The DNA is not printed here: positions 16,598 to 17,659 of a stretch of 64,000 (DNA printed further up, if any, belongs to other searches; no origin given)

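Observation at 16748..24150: Internally duplicated locus: three collagen/beta-repeat fibre genes interleaved with two dedicated secreted partner genes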

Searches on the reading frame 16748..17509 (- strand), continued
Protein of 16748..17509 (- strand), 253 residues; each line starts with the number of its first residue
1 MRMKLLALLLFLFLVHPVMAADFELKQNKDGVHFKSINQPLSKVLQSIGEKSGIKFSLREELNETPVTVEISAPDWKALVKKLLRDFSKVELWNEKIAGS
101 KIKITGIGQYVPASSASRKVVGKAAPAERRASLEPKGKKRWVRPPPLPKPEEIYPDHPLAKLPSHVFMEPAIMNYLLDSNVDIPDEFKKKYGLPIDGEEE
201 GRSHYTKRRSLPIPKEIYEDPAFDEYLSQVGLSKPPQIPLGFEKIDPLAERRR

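Call 86: find_homologous_proteins(query=A6, max_evalue=0.00001)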
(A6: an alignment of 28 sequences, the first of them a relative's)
Query A6 (28 sequences) (247 aa, profile of the alignment): 134 proteins with E <= 0.00001 among 8000 candidates; the best 120 are listed.
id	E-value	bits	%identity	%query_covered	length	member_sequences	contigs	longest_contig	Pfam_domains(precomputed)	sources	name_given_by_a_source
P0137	2.7e-79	284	100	100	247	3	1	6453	-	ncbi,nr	ncbi:MAG: hypothetical protein IID18_02015 [Nitrospinae bacterium]|nr:hypothetical protein [Nitrospi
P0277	3.3e-77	277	48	77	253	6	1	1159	-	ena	-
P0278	1.1e-76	276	42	100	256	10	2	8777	-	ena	-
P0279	9.0e-76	273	42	100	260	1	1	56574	-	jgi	jgi:hypothetical protein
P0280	2.5e-75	271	42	100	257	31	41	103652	-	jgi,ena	-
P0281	2.9e-75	271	47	77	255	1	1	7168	-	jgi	jgi:hypothetical protein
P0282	3.4e-75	271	45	100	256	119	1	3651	-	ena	-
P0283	4.5e-75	270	40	100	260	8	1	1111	-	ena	-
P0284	5.3e-75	270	41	100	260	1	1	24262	-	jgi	jgi:hypothetical protein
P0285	6.9e-75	270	46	99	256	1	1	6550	-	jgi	-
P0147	7.8e-75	270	39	100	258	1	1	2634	-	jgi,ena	-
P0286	8.5e-75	269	45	77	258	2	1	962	-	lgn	-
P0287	9.2e-75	269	42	100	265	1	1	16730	-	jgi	jgi:hypothetical protein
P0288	1.0e-74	269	42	100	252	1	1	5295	-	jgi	jgi:hypothetical protein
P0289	1.2e-74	269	46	100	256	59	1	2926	-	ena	-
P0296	4.0e-74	267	42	100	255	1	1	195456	-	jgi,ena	jgi:hypothetical protein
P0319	5.4e-73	264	42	100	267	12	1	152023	-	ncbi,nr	ncbi:MAG: hypothetical protein F3743_00160 [Nitrospinae bacterium]|nr:hypothetical protein [Nitrospi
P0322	8.2e-73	263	45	99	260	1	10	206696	-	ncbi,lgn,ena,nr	ncbi:MAG: hypothetical protein H8E32_03450 [Nitrospinae bacterium]|nr:hypothetical protein [Nitrospi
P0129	2.3e-59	219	33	76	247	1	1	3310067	-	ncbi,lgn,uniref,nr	ncbi:MAG: hypothetical protein G3M78_07625 [Candidatus Nitrohelix vancouverensis]|uniref:Uncharacter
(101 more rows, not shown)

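Call 87: find_encoding_contigs(protein=P0129, flank=8000, max_places=2)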
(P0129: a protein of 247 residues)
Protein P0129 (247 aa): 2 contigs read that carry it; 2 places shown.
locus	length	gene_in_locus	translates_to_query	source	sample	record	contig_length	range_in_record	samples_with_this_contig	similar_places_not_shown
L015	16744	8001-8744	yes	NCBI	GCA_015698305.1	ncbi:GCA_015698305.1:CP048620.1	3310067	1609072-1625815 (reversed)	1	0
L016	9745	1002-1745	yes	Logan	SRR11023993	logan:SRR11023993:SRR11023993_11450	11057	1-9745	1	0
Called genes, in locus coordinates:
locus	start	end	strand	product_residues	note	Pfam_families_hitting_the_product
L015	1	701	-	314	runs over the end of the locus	PF01370:Epimerase, PF04321:RmlD_sub_bind (faint), PF16363:GDP_Man_Dehyd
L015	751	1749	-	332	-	PF00288:GHMP_kinases_N, PF08544:GHMP_kinases_C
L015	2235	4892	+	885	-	-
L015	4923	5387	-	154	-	-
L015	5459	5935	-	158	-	PF00583:Acetyltransf_1, PF13673:Acetyltransf_10, PF13508:Acetyltransf_7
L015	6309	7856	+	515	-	-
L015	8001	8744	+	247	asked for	-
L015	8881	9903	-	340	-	PF08240:ADH_N, PF00107:ADH_zinc_N, PF13602:ADH_zinc_N_2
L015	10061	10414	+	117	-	PF01638:HxlR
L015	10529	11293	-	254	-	PF14499:DUF4437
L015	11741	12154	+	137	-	PF13474:SnoaL_3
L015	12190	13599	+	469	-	PF00375:SDF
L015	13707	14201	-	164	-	PF00903:Glyoxalase, PF13669:Glyoxalase_4 (faint)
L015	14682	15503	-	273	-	PF01391:Collagen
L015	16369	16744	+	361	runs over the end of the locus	-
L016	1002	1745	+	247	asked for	-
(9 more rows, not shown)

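Call 88: find_encoding_contigs(protein=P0322, flank=8000, max_places=2)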
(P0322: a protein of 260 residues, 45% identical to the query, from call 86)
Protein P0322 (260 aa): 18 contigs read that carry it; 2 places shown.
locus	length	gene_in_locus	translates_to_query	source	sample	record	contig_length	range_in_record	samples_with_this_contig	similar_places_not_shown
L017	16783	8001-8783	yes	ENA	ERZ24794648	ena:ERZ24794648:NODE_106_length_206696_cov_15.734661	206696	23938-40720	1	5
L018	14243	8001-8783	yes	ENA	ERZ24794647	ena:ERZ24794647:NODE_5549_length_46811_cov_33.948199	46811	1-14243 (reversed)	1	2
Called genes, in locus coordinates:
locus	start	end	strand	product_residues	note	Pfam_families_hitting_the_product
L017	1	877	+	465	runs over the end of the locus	PF20157:Maf_flag10_N (weak), PF01973:MptE-like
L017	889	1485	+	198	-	PF07719:TPR_2 (faint), PF00515:TPR_1 (weak), PF13181:TPR_8 (faint), PF13424:TPR_12 (faint), PF13431:TPR_17 (faint), PF13414:TPR_11 (faint), PF14559:TPR_19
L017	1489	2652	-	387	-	PF01612:DNA_pol_A_exo1, PF00570:HRDC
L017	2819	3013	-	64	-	-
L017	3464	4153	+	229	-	PF00814:TsaD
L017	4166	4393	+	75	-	-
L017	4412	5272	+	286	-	PF08668:HDOD, PF01966:HD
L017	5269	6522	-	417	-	PF00890:FAD_binding_2 (weak), PF01134:GIDA (weak), PF01266:DAO (weak), PF01494:FAD_binding_3, PF03486:HI0933_like (faint), PF04820:Trp_halogenase (faint), PF07992:Pyr_redox_2 (weak), PF12831:FAD_oxidored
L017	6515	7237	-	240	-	PF01209:Ubie_methyltran, PF13847:Methyltransf_31, PF08241:Methyltransf_11, PF08242:Methyltransf_12 (weak), PF13649:Methyltransf_25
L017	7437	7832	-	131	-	PF04186:FxsA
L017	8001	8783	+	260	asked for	-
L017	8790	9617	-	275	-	-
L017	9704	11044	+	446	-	PF04055:Radical_SAM, PF13186:SPASM (weak), PF08369:PCP_red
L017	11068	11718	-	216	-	PF13482:RNase_H_2 (weak), PF01612:DNA_pol_A_exo1 (weak)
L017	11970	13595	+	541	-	PF02465:FliD_N, PF07195:FliD_C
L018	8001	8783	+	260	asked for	-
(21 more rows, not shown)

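Call 90: find_encoding_contigs(protein=P0319, flank=8000, max_places=1)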
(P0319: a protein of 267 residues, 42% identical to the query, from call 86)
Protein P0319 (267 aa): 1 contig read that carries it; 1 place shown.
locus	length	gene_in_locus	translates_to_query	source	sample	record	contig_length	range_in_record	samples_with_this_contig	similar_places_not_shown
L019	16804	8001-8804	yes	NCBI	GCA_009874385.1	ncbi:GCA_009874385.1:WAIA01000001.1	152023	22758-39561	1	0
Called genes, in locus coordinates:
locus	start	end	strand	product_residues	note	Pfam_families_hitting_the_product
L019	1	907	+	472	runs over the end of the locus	PF20157:Maf_flag10_N (faint), PF01973:MptE-like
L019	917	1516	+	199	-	PF00515:TPR_1 (weak), PF07719:TPR_2 (faint), PF13181:TPR_8 (faint), PF13431:TPR_17 (faint), PF13414:TPR_11 (faint), PF14559:TPR_19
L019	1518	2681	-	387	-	PF01612:DNA_pol_A_exo1, PF00570:HRDC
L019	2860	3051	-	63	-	-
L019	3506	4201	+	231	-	PF00814:TsaD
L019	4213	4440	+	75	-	-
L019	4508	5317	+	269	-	PF08668:HDOD, PF01966:HD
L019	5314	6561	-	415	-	PF00890:FAD_binding_2 (weak), PF01134:GIDA (weak), PF01266:DAO (weak), PF01494:FAD_binding_3, PF03486:HI0933_like (faint), PF04820:Trp_halogenase (faint), PF07992:Pyr_redox_2 (weak), PF12831:FAD_oxidored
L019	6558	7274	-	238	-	PF01209:Ubie_methyltran, PF08241:Methyltransf_11, PF08242:Methyltransf_12 (weak), PF13649:Methyltransf_25, PF13847:Methyltransf_31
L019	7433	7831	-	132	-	PF04186:FxsA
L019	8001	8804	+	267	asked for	-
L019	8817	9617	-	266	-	PF00034:Cytochrom_C (weak)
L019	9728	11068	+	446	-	PF04055:Radical_SAM, PF13186:SPASM, PF08369:PCP_red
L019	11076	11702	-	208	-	PF13482:RNase_H_2 (weak), PF01612:DNA_pol_A_exo1 (weak)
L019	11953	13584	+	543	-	PF02465:FliD_N, PF07195:FliD_C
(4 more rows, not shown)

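Call 91: find_encoding_contigs(protein=P0296, flank=8000, max_places=1)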
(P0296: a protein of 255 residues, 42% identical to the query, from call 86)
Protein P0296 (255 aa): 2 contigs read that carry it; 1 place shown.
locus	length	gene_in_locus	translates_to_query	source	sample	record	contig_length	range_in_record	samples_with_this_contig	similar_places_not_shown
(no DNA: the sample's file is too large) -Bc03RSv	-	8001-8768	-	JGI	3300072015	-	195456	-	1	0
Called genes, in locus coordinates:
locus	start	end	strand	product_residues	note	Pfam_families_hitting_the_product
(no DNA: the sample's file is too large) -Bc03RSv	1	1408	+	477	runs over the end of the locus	PF22694:CtpB_N-like, PF00595:PDZ (weak), PF13180:PDZ_2, PF17820:PDZ_6, PF03572:Peptidase_S41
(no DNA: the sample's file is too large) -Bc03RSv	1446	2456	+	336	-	PF00814:TsaD, PF22521:HypF_C_2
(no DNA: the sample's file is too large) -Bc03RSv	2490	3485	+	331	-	PF01073:3Beta_HSD, PF01370:Epimerase, PF02719:Polysacc_synt_2 (weak), PF04321:RmlD_sub_bind, PF13460:NAD_binding_10, PF16363:GDP_Man_Dehyd, PF07993:NAD_binding_4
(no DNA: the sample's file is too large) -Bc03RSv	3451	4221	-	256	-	PF00731:AIRC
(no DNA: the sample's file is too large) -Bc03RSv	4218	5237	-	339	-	PF01210:NAD_Gly3P_dh_N, PF02558:ApbA (weak), PF07479:NAD_Gly3P_dh_C, PF20618:GPD_NAD_C_bact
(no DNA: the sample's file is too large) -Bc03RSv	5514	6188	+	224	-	PF09976:TPR_21, PF13424:TPR_12 (faint), PF14559:TPR_19 (faint)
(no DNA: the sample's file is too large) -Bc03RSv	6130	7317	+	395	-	PF01435:Peptidase_M48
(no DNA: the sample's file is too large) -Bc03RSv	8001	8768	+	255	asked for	-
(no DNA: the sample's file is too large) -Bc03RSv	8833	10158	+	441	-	-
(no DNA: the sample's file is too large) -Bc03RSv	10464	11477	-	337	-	PF13384:HTH_23 (faint), PF13518:HTH_28 (faint), PF13565:HTH_32 (faint), PF13936:HTH_38, PF00665:rve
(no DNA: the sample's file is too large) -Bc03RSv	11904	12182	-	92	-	-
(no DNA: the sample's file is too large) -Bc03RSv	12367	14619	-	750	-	PF00330:Aconitase, PF00694:Aconitase_C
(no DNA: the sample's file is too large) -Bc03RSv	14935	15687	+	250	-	PF00561:Abhydrolase_1, PF12146:Hydrolase_4, PF12697:Abhydrolase_6 (faint), PF12146:Hydrolase_4 (weak)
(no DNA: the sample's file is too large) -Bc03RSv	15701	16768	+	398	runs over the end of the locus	-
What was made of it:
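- Stand-alone paralogues lie in housekeeping contexts (calls 88, 90, 91).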

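Call 93: search_protein_families(library=pfam, alignment_id=A6, max_evalue=1)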
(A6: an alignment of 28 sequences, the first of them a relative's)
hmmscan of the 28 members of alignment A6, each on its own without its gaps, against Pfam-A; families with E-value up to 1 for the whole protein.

A. member 1, P0137 (247 aa): 1 family
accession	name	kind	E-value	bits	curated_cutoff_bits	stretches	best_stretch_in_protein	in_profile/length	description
PF08139.17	LPAM_1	-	0.35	11.8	20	1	1-16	1-16/18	Prokaryotic membrane lipoprotein lipid attachment site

B. families by the number of members that match (of 28 scanned): 6 families
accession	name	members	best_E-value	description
PF07660.19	STN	5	0.0002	Secretin and TonB N terminus short domain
PF19101.5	DUF5788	1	0.12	Family of unknown function (DUF5788)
PF02100.23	ODC_AZ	1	0.13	Ornithine decarboxylase antizyme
PF18517.6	LZ3wCH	1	0.15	Leucine zipper with capping helix domain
PF17928.6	TetR_C_22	1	0.19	Tetracyclin repressor-like, C-terminal domain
PF08139.17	LPAM_1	1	0.35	Prokaryotic membrane lipoprotein lipid attachment site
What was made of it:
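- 5 of 28 family members hit Pfam STN, best E 2e-4 (call 93).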

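Call 94: search_solved_structures(query=A6, max_evalue=10, show_alignments=2)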
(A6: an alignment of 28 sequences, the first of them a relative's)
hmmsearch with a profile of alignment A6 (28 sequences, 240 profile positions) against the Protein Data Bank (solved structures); distinct sequences matched with E-value up to 10: 6.
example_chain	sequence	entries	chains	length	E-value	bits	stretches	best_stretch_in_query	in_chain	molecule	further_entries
4ar0_A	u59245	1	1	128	0.12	15.2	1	43-99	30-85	TYPE IV PILUS BIOGENESIS AND COMPETENCE PROTEIN PILQ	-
6w6m_A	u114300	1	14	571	0.14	14.9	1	32-78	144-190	Type IV pilus secretin PilQ family protein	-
2xny_M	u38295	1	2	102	0.2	14.4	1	45-102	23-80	M PROTEIN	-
2oto_A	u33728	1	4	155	0.42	13.4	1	45-102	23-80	M protein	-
4av2_A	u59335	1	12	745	1.5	11.6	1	41-99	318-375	TYPE IV PILUS BIOGENESIS AND COMPETENCE PROTEIN PILQ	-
9sh1_A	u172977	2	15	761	1.5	11.5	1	41-99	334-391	Type IV pilus biogenesis and competence protein PilQ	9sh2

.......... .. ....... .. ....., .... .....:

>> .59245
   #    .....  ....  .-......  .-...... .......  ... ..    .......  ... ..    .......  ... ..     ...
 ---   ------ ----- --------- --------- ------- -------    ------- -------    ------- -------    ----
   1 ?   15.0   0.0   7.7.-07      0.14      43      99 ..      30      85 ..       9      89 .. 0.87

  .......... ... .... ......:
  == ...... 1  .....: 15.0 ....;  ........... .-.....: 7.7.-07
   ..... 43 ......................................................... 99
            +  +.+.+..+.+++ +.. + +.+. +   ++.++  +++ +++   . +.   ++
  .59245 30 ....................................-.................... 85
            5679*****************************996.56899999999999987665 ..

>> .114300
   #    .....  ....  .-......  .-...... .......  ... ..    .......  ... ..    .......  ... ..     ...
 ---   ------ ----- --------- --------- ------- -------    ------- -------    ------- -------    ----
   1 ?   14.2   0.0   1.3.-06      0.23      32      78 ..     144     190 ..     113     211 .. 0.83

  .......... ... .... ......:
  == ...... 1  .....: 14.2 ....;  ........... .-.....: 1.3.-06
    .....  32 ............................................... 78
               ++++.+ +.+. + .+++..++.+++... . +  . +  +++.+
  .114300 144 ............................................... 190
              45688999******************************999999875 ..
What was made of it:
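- The profile's best PDB matches are PilQ N0 domains (call 94).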

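Call 98: search_protein_families(library=pfam, proteins=[P0152, P0216, P0224, P0229, P0261, P0263, P0191, P0164, P0262, P0241], max_evalue=0.01)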
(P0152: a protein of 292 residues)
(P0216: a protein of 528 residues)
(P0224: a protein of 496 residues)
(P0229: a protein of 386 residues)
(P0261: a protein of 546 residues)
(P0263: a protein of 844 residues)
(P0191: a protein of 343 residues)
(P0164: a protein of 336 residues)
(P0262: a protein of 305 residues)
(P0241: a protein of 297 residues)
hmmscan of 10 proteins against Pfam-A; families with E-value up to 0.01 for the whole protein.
P0152 (292 aa): 2 families
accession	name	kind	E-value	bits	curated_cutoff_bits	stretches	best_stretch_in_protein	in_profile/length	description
PF10502.14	Peptidase_S26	-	2.7e-33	115.7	22.9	1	151-289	24-165/168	Signal peptidase, peptidase S26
PF00717.28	Peptidase_S24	-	2.9e-06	27.4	23.3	1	153-213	38-91/116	Peptidase S24-like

P0216 (528 aa): 2 families
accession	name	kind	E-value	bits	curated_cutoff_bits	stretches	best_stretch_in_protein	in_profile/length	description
PF03793.24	PASTA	-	5.6e-50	167.6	23.2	4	246-307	2-63/64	PASTA domain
PF07660.19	STN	-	0.0054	17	28.4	0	328-355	15-42/52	Secretin and TonB N terminus short domain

P0224 (496 aa): 2 families
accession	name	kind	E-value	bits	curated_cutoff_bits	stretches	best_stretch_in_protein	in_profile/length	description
PF15890.11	Peptidase_Mx1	-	3e-05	23.9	25.6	1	264-372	125-229/240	Putative zinc-binding metallo-peptidase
PF07737.17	ATLF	-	0.0015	18.7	27.4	1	268-351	115-178/193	Anthrax toxin lethal factor, N- and C-terminal domain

P0229 (386 aa): 1 family
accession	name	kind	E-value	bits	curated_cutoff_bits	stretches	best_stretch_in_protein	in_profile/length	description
PF03793.24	PASTA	-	0.00059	20.2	23.2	1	99-161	1-63/64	PASTA domain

P0261 (546 aa): 4 families
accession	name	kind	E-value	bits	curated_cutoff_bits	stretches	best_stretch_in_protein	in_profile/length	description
PF13583.11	Reprolysin_4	-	1.7e-21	77.3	22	1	329-516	21-198/203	Metallo-peptidase family M12B Reprolysin-like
PF13688.12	Reprolysin_5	-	2.9e-16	60.7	27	1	317-496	4-188/196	Metallo-peptidase family M12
PF13582.12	Reprolysin_3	-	2.5e-11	44.6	22.4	1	335-466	2-123/123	Metallo-peptidase family M12B Reprolysin-like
PF13574.12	Reprolysin_2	-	0.0055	17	27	1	331-470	2-146/195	Metallo-peptidase family M12B Reprolysin-like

P0263 (844 aa): 7 families
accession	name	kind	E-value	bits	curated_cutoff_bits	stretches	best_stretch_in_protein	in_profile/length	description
PF13583.11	Reprolysin_4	-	2.4e-21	76.8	22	1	377-557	21-191/203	Metallo-peptidase family M12B Reprolysin-like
PF13517.12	FG-GAP_3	-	4.4e-20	72.5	26.9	3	715-776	1-61/61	FG-GAP-like repeat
PF13582.12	Reprolysin_3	-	1.3e-16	61.7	22.4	1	383-514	2-123/123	Metallo-peptidase family M12B Reprolysin-like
PF13688.12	Reprolysin_5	-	5.4e-16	59.8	27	1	376-542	20-186/196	Metallo-peptidase family M12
PF01839.29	FG-GAP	-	9.3e-15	54.6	22.1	1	710-728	4-22/37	FG-GAP repeat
PF13574.12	Reprolysin_2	-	2.1e-06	28.2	27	1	385-516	8-144/195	Metallo-peptidase family M12B Reprolysin-like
PF10462.15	Peptidase_M66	-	0.0052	16.3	20.6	1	499-531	194-227/306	Peptidase M66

P0191 (343 aa): 0 families

P0164 (336 aa): 1 family
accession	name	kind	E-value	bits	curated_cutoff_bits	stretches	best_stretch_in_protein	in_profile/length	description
PF07660.19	STN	-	0.0002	21.5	28.4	0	119-147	16-44/52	Secretin and TonB N terminus short domain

P0262 (305 aa): 1 family
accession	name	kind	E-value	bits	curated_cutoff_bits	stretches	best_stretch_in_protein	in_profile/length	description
PF13646.12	HEAT_2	-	4.5e-07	30.5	27.7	1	216-297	7-86/88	HEAT repeats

P0241 (297 aa): 0 families
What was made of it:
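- On STN / secretin-N0 domain (partner N-terminal domain): 5 of 28 family members hit STN, best E 2e-4 at 21.5 bits, below the 28.4 cut-off (calls 93, 98).
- The same domain is fused to secreted peptidases, PASTA and FG-GAP modules in relatives (call 98), as expected of a general extracytoplasmic docking module.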

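Call 104: search_dna_similar(query=window:16751-17509:-, collection=phages, mode=protein, max_rows=10, max_evalue=0.001)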
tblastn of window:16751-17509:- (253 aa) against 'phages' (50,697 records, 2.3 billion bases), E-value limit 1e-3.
No match.
